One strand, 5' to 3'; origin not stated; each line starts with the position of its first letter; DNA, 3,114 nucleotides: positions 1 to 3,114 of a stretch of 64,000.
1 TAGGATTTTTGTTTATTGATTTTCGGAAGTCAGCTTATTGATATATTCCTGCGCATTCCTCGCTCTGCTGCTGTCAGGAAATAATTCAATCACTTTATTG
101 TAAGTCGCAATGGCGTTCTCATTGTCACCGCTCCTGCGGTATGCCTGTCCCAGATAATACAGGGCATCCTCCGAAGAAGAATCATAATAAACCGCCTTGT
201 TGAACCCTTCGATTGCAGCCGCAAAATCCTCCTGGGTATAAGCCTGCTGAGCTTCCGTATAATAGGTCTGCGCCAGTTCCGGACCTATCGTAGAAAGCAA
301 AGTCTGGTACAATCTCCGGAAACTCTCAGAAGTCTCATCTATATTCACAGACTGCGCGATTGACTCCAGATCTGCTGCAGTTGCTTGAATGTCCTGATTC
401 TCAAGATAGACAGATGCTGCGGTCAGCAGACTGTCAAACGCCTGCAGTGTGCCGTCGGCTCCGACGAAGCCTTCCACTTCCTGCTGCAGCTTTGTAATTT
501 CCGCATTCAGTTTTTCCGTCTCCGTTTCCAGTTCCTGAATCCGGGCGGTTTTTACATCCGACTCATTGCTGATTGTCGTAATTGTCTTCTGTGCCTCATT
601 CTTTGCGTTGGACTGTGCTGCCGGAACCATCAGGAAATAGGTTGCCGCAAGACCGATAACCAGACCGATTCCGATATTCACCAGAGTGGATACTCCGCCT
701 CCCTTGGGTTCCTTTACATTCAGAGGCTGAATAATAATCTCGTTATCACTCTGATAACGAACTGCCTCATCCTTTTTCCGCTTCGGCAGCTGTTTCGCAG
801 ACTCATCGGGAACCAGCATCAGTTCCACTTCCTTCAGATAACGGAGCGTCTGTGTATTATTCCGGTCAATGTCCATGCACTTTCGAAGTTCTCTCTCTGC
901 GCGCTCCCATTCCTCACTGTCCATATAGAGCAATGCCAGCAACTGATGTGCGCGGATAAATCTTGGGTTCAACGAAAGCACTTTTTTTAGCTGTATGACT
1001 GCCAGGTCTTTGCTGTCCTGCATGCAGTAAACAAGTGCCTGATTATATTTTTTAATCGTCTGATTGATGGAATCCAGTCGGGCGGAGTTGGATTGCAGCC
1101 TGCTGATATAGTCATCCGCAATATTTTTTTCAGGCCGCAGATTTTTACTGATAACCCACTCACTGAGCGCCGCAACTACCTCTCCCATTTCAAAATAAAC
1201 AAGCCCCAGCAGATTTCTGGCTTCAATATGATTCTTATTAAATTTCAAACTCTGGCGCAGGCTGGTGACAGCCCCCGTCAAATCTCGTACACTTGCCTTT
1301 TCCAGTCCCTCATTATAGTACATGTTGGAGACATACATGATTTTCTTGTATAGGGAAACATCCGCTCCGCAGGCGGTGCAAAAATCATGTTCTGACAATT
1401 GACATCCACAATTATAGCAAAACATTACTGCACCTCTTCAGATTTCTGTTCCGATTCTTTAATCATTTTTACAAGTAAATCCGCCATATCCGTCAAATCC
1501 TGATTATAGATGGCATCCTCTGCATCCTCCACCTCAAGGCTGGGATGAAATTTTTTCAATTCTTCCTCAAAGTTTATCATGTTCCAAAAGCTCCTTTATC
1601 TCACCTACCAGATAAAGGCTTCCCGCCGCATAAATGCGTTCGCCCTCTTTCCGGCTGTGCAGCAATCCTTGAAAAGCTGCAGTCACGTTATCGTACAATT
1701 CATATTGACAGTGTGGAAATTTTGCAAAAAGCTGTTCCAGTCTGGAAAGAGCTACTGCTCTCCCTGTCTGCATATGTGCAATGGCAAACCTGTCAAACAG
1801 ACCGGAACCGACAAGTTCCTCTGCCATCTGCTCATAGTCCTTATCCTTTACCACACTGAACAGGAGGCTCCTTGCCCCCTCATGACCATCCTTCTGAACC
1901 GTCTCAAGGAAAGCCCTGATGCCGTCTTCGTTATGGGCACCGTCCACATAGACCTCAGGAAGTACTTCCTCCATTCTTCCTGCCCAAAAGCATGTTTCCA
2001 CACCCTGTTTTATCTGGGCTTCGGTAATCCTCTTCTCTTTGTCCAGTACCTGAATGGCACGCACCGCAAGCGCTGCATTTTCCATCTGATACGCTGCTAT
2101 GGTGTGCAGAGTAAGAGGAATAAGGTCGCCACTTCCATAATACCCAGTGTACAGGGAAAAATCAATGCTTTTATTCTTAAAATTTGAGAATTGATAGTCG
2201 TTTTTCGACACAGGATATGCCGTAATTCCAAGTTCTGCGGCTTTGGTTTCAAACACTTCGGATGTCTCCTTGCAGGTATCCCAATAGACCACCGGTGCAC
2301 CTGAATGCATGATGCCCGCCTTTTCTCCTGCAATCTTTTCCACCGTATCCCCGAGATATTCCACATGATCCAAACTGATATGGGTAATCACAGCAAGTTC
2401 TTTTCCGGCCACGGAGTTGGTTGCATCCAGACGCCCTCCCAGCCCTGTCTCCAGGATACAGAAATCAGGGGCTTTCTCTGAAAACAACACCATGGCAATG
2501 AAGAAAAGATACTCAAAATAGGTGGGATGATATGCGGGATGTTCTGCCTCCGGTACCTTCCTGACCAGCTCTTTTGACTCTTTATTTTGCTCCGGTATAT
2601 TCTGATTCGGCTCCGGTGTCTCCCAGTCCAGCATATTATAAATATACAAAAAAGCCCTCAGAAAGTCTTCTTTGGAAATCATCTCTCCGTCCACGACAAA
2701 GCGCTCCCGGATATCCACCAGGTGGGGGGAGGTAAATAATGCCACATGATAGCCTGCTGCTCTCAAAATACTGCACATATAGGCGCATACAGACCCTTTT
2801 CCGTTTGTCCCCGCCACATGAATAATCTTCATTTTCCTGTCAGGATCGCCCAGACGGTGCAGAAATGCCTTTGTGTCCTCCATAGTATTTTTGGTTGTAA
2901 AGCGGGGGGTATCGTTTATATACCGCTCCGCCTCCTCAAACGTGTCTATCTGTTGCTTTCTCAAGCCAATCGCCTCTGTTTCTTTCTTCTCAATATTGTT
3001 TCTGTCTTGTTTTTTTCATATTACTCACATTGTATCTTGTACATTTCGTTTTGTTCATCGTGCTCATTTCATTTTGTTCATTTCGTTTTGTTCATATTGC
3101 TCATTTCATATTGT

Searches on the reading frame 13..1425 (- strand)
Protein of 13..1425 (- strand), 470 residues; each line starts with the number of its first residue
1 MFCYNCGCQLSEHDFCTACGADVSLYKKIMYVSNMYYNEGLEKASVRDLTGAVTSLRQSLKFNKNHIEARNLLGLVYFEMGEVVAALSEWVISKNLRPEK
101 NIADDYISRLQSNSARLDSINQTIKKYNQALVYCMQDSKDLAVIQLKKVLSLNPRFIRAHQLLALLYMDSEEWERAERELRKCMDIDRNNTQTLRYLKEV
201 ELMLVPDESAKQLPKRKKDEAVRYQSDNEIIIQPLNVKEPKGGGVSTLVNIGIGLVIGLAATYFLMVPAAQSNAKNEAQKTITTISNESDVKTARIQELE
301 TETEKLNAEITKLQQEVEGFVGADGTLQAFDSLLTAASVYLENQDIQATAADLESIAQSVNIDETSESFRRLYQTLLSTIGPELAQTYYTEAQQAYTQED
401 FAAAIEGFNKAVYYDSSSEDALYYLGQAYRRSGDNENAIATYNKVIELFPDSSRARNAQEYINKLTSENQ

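Call 86: search_protein_families(library=pfam, proteins=[window:13-1425:-], max_evalue=0.00001)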
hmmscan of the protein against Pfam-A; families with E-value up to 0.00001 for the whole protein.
window:13-1425:- (470 aa): 14 families
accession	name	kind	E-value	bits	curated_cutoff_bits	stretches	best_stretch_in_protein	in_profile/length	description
PF07719.23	TPR_2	-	6.6e-21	73.1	27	1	420-451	2-33/34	Tetratricopeptide repeat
PF13414.12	TPR_11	-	1.9e-19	69.5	26.8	0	426-455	1-30/42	TPR repeat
PF00515.34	TPR_1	-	1.2e-17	63.4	27.8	1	420-451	2-33/34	Tetratricopeptide repeat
PF13181.12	TPR_8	-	5.1e-15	54.7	25.7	0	421-451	3-33/34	Tetratricopeptide repeat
PF14559.12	TPR_19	-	1.8e-14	54.2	25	0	397-459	3-65/68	Tetratricopeptide repeat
PF13432.12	TPR_16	-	5.7e-13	49.5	32.7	1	389-452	1-64/65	Tetratricopeptide repeat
PF13431.12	TPR_17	-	8.9e-12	44.7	24.4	0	408-439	2-33/34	Tetratricopeptide repeat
PF13174.12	TPR_6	-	2.2e-11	44.1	26.3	1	420-452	1-33/33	Tetratricopeptide repeat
PF13428.12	TPR_14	-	2.7e-10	40.3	23.5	0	420-457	2-39/44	Tetratricopeptide repeat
PF12895.13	ANAPC3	-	3.9e-09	37.1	27.2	0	400-456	4-59/82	Anaphase-promoting complex, cyclosome, subunit 3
PF13424.12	TPR_12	-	4.9e-08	33.5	30.1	0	384-450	2-76/77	Tetratricopeptide repeat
PF23914.1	TPR_CcmH_CycH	-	2.6e-07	31.1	42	0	46-100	100-154/158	Cytochrome c-type biogenesis protein H TPR domain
PF13371.12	TPR_9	-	6e-07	29.8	35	0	148-191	20-63/73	Tetratricopeptide repeat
PF13176.12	TPR_7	-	1.1e-06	28.6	27.9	0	421-448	1-28/36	Tetratricopeptide repeat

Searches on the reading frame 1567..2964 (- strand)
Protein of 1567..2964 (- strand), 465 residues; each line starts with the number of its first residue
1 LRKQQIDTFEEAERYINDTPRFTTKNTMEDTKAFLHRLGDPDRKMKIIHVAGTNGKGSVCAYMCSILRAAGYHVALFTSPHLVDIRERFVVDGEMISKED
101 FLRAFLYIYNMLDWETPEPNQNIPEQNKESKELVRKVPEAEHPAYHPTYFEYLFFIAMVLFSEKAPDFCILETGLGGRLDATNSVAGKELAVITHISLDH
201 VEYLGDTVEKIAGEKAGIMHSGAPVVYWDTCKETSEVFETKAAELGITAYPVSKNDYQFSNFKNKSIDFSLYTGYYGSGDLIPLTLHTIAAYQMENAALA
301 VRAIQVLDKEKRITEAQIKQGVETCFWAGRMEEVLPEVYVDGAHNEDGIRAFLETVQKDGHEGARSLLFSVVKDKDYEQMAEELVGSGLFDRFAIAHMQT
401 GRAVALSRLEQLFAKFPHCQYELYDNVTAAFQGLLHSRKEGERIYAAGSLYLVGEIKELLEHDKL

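Call 86: search_protein_families(library=pfam, proteins=[window:1567-2964:-], max_evalue=0.00001)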
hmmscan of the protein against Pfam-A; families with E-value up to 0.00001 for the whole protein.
window:1567-2964:- (465 aa): 2 families
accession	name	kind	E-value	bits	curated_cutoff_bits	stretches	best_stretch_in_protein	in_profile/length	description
PF08245.18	Mur_ligase_M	-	4.7e-10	40.2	24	1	157-302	47-198/200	Mur ligase middle domain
PF02875.26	Mur_ligase_C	-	1.1e-08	36.4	28.4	1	329-449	1-126/127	Mur ligase, glutamate ligase domain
